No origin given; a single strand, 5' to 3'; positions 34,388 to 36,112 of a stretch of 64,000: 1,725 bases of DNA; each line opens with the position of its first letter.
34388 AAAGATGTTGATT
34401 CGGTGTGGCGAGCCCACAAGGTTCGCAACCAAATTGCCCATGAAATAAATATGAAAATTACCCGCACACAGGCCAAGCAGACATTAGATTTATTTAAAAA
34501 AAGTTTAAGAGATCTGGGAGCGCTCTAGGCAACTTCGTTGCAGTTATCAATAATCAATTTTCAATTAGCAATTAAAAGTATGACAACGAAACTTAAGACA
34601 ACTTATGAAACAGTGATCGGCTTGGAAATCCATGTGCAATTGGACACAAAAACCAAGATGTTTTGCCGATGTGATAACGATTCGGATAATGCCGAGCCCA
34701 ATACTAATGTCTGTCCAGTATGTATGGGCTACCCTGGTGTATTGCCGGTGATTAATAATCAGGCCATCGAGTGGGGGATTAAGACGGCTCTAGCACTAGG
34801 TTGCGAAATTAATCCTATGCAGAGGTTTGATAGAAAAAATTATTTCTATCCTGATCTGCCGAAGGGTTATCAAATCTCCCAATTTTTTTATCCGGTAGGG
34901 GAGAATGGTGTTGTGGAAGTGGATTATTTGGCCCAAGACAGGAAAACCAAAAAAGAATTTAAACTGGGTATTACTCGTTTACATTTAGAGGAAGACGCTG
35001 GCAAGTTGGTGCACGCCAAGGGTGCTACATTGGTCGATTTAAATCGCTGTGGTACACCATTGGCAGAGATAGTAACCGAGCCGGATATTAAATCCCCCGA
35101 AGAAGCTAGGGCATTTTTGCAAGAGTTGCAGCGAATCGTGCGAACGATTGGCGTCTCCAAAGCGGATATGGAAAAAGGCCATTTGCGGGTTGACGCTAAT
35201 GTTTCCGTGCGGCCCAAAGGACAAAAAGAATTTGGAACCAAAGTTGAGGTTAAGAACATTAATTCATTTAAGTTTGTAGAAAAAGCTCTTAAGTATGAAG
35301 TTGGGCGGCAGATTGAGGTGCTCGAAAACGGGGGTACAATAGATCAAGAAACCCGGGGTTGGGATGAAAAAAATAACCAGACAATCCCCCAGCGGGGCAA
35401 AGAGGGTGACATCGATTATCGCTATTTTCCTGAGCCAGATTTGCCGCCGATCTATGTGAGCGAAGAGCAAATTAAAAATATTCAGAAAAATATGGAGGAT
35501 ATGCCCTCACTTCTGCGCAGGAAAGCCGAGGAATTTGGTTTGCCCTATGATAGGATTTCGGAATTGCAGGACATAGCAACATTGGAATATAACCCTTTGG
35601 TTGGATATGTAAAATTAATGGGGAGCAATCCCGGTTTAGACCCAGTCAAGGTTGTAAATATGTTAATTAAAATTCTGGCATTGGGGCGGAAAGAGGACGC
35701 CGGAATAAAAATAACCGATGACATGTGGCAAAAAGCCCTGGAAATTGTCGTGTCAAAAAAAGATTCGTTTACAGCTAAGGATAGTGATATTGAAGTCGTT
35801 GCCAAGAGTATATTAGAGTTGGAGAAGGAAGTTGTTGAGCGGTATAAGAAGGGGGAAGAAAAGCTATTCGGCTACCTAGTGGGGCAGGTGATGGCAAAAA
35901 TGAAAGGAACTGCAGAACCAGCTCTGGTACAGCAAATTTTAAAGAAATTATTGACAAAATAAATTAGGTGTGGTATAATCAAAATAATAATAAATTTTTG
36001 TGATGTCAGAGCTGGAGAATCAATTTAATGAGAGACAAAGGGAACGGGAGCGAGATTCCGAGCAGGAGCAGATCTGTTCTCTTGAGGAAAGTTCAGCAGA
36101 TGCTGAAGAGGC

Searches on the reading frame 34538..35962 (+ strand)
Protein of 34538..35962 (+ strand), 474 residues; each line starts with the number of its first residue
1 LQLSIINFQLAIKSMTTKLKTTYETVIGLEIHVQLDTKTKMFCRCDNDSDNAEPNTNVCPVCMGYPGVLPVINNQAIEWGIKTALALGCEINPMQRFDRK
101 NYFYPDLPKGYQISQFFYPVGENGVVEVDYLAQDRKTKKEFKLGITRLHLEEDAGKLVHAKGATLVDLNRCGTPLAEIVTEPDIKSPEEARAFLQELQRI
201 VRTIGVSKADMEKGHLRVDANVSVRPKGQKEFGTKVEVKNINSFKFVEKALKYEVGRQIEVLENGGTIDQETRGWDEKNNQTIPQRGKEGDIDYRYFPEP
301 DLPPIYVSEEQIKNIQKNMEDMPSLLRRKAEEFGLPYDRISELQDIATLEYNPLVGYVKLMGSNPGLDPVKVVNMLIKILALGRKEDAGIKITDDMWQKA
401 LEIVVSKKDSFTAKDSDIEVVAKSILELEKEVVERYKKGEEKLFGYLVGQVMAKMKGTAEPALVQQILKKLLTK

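Call 54: search_protein_families(library=pfam, proteins=[window:34538-35962:+], max_evalue=0.01)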
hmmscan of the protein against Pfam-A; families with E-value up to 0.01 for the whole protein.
window:34538-35962:+ (474 aa): 2 families
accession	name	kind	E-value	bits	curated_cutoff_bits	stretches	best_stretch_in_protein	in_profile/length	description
PF02934.20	GatB_N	-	4.2e-120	400.5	23.4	1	25-312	1-276/277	GatB/GatE catalytic domain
PF02637.23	GatB_Yqey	-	4.8e-15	56.1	27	1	392-472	65-148/148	GatB domain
